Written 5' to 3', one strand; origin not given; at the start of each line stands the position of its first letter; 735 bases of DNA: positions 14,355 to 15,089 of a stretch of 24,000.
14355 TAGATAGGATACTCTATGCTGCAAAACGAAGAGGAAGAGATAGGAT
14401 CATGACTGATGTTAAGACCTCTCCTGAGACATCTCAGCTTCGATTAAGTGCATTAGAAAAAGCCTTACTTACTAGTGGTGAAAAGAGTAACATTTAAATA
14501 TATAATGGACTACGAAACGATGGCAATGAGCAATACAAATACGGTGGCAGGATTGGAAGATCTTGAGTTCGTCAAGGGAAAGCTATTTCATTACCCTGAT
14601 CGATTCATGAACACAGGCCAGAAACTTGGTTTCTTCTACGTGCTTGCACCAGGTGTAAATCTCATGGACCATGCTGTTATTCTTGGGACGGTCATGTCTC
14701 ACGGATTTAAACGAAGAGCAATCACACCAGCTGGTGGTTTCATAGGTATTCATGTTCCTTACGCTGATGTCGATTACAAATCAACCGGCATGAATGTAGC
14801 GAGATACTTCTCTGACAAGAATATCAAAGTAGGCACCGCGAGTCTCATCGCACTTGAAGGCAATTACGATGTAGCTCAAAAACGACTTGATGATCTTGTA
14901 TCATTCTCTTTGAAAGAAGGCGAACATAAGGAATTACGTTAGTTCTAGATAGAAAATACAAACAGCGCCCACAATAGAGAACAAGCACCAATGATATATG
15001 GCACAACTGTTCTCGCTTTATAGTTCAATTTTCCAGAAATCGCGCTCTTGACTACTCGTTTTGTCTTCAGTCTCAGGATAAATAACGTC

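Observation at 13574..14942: GGDEF cyclase plus an unknown co-transcribed partner in an archaeal gene neighbourhood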

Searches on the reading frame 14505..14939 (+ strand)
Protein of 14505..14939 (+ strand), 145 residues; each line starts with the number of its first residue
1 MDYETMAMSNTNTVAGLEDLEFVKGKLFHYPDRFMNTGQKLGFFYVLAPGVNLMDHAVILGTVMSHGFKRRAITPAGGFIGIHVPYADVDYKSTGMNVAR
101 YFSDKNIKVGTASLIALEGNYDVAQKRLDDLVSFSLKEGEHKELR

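Call 4: search_protein_families(library=pfam, proteins=[window:14505-14939:+], max_evalue=0.1)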
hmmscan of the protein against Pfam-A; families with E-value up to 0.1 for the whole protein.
window:14505-14939:+ (145 aa): 1 family
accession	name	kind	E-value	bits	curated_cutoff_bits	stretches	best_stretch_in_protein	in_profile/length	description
PF17774.7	YlmH_RBD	-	0.062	14.1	23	0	54-72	22-40/84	Putative RNA-binding domain in YlmH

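Call 8: find_homologous_proteins(query=window:14505-14939:+, max_evalue=0.01)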
Query window:14505-14939:+ (145 aa): 1 proteins with E <= 0.01 among 11 candidates.
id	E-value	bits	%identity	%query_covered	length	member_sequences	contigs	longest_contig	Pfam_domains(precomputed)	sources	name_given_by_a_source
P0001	1.8e-87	308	100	97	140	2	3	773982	-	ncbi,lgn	-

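Call 9: search_protein_families(library=padloc, proteins=[window:14505-14939:+], max_evalue=1)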
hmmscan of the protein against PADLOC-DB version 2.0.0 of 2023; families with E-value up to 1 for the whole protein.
window:14505-14939:+ (145 aa): 0 families

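Call 10: search_protein_families(library=ncbifam, proteins=[window:14505-14939:+], max_evalue=1)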
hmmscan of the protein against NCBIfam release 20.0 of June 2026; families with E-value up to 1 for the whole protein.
window:14505-14939:+ (145 aa): 1 family
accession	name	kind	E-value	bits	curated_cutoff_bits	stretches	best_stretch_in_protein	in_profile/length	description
NF046096.1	ABUW_2363_fam_LP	equivalog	0.061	12.5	300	1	1-44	104-148/299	ABUW_2363 family tetratricopeptide repeat lipoprotein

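Call 12: find_encoding_contigs(protein=P0001, flank=10000, max_places=6)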
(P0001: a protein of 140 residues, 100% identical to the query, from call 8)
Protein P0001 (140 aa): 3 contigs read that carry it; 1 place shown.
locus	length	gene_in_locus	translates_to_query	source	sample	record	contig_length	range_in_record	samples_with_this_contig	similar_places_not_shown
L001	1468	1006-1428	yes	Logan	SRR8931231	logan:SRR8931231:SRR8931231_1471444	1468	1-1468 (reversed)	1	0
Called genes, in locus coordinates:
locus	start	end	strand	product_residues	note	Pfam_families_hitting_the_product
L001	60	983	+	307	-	PF00990:GGDEF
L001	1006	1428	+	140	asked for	-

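Call 16: search_protein_representatives(protein=window:14505-14939:+)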
Query: 145 residues. Proteins with E-value up to 0.001 (for the whole library): 4; up to 1e-10: 4; up to 1e-30: 1. The best 4 are listed.
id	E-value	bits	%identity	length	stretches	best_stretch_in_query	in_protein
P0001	5.7e-88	308.3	100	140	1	6-145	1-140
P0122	1.2e-25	106.3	46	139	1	10-144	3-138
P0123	5.9e-24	100.9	45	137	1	6-143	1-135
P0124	3.7e-11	59.5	31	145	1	8-141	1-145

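Call 18: find_encoding_contigs(protein=P0122, flank=10000)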
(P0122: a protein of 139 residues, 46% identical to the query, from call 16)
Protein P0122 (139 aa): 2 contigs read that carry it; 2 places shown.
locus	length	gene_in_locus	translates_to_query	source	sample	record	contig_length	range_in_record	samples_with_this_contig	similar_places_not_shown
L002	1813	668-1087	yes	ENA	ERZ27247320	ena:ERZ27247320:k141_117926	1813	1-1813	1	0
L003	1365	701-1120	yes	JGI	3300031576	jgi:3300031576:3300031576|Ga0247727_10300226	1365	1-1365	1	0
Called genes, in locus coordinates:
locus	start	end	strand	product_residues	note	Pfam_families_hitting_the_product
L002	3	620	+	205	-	?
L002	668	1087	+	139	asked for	-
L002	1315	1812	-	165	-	?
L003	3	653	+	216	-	?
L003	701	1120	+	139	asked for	-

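Call 19: find_encoding_contigs(protein=P0123, flank=10000)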
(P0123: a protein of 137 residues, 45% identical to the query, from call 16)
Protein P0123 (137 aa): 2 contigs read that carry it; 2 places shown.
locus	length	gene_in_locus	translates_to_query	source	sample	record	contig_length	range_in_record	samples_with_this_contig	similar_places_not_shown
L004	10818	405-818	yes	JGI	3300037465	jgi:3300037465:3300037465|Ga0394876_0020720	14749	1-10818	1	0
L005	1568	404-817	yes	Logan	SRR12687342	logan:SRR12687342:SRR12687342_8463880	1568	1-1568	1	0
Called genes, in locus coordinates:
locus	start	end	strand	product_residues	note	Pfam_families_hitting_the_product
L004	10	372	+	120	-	PF00990:GGDEF (weak)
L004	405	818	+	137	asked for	-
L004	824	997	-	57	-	-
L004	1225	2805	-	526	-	PF00271:Helicase_C, PF20470:HTH_61, PF21280:Helicase_dom4_arc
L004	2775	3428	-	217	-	PF05204:Hom_end (weak), PF14528:LAGLIDADG_3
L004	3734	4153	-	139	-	-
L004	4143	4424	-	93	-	PF01866:Diphthamide_syn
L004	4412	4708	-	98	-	-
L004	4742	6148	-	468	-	PF04513:Baculo_PEP_C (faint), PF27018:NAI2_N (faint)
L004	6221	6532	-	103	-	PF04032:Rpr2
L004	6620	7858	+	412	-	-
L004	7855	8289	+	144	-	PF03657:UPF0113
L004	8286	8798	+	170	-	-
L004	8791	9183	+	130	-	-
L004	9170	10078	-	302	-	PF17125:Methyltr_RsmF_N, PF22458:RsmF-B_ferredox, PF01189:Methyltr_RsmB-F, PF13847:Methyltransf_31 (faint)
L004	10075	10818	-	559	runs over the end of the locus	PF04055:Radical_SAM, PF16199:Radical_SAM_C, PF00583:Acetyltransf_1 (weak), PF13673:Acetyltransf_10 (weak)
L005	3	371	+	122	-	?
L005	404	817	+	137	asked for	-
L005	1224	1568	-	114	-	?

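Call 20: find_encoding_contigs(protein=P0124, flank=10000)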
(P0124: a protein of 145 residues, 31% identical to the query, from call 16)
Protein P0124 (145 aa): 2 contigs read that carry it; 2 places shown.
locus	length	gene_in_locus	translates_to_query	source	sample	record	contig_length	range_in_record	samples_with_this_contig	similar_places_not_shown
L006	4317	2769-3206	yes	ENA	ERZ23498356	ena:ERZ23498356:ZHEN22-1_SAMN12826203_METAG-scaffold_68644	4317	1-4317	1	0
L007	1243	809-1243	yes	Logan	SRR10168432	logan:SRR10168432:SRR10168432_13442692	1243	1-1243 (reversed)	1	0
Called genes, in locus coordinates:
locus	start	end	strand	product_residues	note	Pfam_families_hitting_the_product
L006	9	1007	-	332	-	PF13581:HATPase_c_2, PF02518:HATPase_c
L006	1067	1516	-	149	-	PF01740:STAS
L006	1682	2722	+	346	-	PF00990:GGDEF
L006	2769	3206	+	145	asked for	-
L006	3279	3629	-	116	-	PF14325:DUF4383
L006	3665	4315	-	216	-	?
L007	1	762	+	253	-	?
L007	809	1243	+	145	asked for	?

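Call 24: predict_structure(protein=window:14505-14939:+)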
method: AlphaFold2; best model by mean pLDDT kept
length: 145 residues; sequences in the alignment: 1
mean_pLDDT: 38.5   pTM: 0.33
mean pLDDT of the five models: 38.5, 37.2, 32.3, 31.4, 28.7
residues with pLDDT >= 90: 0; 70-90: 0; 50-70: 14; < 50: 131
segments of 3 or more residues with pLDDT < 50: 1-44, 48-80, 84-119, 131-145
pLDDT, mean of each block of 10 residues (from residue 1): 26 27 33 34 45 43 33 39 47 43 44 45 51 35 25
secondary structure, 60 per line:
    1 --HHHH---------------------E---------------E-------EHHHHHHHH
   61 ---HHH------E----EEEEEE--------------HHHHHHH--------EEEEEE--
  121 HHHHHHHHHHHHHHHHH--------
elements in order: H3-6 H53-60 E78-83 H98-104 E113-118 H121-137

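Call 27: find_homologous_proteins(query=A1, max_evalue=1)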
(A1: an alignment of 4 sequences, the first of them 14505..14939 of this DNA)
Query A1 (4 sequences) (145 aa, profile of the alignment): 4 proteins with E <= 1 among 2114 candidates.
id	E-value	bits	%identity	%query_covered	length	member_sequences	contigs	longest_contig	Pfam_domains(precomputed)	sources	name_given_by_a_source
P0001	7.6e-62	226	100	97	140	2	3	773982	-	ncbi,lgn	-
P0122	1.7e-60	221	46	94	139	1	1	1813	-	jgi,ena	-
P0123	2.3e-57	211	44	94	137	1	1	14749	-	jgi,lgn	jgi:hypothetical protein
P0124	9.9e-54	199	29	92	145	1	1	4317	-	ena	-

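Call 28: find_related_loci(query=A1, collection=genome_contigs, flank=10000)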
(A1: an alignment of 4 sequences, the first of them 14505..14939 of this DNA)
Query A1 (145 aa) in genome_contigs; peptide patterns used: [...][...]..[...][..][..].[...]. (x = any residue, [..] = any of these).
72 stretches matched a pattern, but none encodes a relative of the query by tblastn (E <= 1e-3).

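Call 29: find_related_loci(query=A1, collection=metagenome_contigs, flank=10000)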
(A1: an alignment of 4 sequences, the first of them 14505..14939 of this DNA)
Query A1 (145 aa) in metagenome_contigs; peptide patterns used: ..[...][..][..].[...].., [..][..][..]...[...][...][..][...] (x = any residue, [..] = any of these).
460 stretches matched a pattern; 1 encode a relative of the query (tblastn E <= 1e-3); 1 distinct loci.
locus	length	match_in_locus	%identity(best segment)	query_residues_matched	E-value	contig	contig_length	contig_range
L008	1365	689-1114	45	4-144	1e-34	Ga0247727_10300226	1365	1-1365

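Call 33: search_solved_structures(query=A1, max_evalue=10, show_alignments=3)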
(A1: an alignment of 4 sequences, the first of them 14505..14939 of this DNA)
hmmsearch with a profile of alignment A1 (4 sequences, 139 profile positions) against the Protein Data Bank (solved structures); distinct sequences matched with E-value up to 10: 0.

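Call 45: predict_structure(alignment_id=A1)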
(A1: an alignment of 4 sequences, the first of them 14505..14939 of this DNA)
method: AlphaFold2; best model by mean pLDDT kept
length: 145 residues; sequences in the alignment: 4
mean_pLDDT: 72.0   pTM: 0.70
mean pLDDT of the five models: 72.0, 69.0, 47.3, 40.5, 35.8
residues with pLDDT >= 90: 0; 70-90: 90; 50-70: 38; < 50: 17
segments of 3 or more residues with pLDDT < 50: 1-13
pLDDT, mean of each block of 10 residues (from residue 1): 40 61 69 61 84 85 85 84 81 85 85 68 56 64 72
secondary structure, 60 per line:
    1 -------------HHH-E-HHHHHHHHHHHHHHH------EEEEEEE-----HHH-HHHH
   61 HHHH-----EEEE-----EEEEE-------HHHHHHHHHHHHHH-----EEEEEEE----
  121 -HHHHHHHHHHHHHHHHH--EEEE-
elements in order: H20-34 E41-47 H57-64 E70-73 E79-83 H91-104 E110-116 H122-138 E141-144

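Call 48: fold_search(model_id=the predicted structure, library=pdb)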
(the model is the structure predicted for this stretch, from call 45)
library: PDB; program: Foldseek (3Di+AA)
matches with E <= 10: 832; with E <= 0.001: 1
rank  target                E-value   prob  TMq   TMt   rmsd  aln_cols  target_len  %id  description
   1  3ezu                  1.3e-04  1.00  0.57  0.29   5.3       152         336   14  Crystal structure of multidomain protein of unknown function with GGDEF-domain (NP_951600.1) from GEOBACTER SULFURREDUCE (released 2008-11-18)
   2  3bre_A                1.4e-03  1.00  0.59  0.31   4.8       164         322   10  Crystal Structure of P.aeruginosa PA3702 (released 2008-04-01)
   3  3i5b_A                2.3e-03  1.00  0.60  0.52   5.1       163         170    9  Crystal structure of the isolated GGDEF domain of WpsR from Pseudomonas aeruginosa (released 2009-08-18)
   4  6zxb_A                3.9e-03  1.00  0.55  0.32   5.4       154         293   10  Diguanylate cyclase DgcR (I-site mutant) in native state (released 2021-03-31)
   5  6eib_B                6.1e-03  1.00  0.63  0.58   4.2       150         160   12  Structure of the active GGEEF domain of a diguanylate cyclase from Vibrio cholerae. (released 2018-10-10)
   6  5euh_C                6.1e-03  0.99  0.54  0.55   5.3       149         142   13  Crystal structure of the c-di-GMP-bound GGDEF domain of P. fluorescens GcbC (released 2015-12-30)
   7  6zxm_A                6.5e-03  0.99  0.54  0.31   5.9       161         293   12  Diguanylate cyclase DgcR in complex with c-di-GMP (released 2021-03-31)
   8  9bkv_A                7.0e-03  0.99  0.56  0.13   5.4       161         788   10  DosP R97A bent form (released 2024-11-20)
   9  5m3c_A                8.0e-03  0.99  0.51  0.22   6.2       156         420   10  Structure of the hybrid domain (GGDEF-EAL) of PA0575 from Pseudomonas aeruginosa PAO1 at 2.8 Ang. with GTP and Ca2+ bo (released 2017-12-20)
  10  4zmm_A                1.1e-02  0.97  0.49  0.45   6.2       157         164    8  GGDEF domain of Dcsbis complexed with c-di-GMP (released 2016-05-04)
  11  9qud                  1.2e-02  0.66  0.32  0.28  12.0       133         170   13  Cu(II)-bound de novo protein scaffold TFD-EH (released 2025-11-19)
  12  9bgv_A                1.4e-02  0.93  0.47  0.12   5.9       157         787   11  DosP R97A straight form (released 2024-11-20)
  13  5euh_D                1.4e-02  0.98  0.52  0.53   5.2       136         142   11  Crystal structure of the c-di-GMP-bound GGDEF domain of P. fluorescens GcbC (released 2015-12-30)
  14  6hbz_B                1.5e-02  0.97  0.55  0.34   6.2       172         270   10  Bdellovibrio bacteriovorus DgcB Full-length (released 2019-08-28)
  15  6eib_D                1.7e-02  0.99  0.57  0.54   5.0       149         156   10  Structure of the active GGEEF domain of a diguanylate cyclase from Vibrio cholerae. (released 2018-10-10)
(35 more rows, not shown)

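Call 63: search_protein_families(library=pfam, proteins=[L006:9-1013:-, L006:1067-1516:-, L004:2775-3428:-], max_evalue=0.01)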
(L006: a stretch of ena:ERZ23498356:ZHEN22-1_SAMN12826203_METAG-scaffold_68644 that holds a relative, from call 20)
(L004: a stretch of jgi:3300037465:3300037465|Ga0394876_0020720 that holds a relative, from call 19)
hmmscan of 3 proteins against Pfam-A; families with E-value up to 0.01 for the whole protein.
L006:9-1013:- (334 aa): 4 families
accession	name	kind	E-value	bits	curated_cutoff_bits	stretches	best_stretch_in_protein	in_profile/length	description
PF02518.31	HATPase_c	-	8.2e-12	46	26.4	1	43-132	6-106/111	Histidine kinase-, DNA gyrase B-, and HSP90-like ATPase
PF13581.12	HATPase_c_2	-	3.4e-11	43.7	27.4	1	39-133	28-127/127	Histidine kinase-like ATPase domain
PF07228.17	SpoIIE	-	5.9e-05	23.5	25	1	168-300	2-140/192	Stage II sporulation protein E (SpoIIE)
PF13589.12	HATPase_c_3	-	0.00017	22.1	25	1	45-112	5-82/137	Histidine kinase-, DNA gyrase B-, and HSP90-like ATPase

L006:1067-1516:- (149 aa): 2 families
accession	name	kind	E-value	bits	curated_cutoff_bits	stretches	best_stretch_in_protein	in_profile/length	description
PF01740.26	STAS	-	1.8e-11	44.2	22.6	1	40-129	17-105/106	STAS domain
PF13466.11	STAS_2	-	0.00071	20.1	29.2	1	40-116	5-79/80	STAS domain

L004:2775-3428:- (217 aa): 2 families
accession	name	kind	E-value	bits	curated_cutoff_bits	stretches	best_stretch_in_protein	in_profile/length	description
PF14528.11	LAGLIDADG_3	-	4.6e-12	46.5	22.5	1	114-187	3-70/82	LAGLIDADG-like domain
PF05204.19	Hom_end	-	5.3e-06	27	21.1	1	108-193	8-92/110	Homing endonuclease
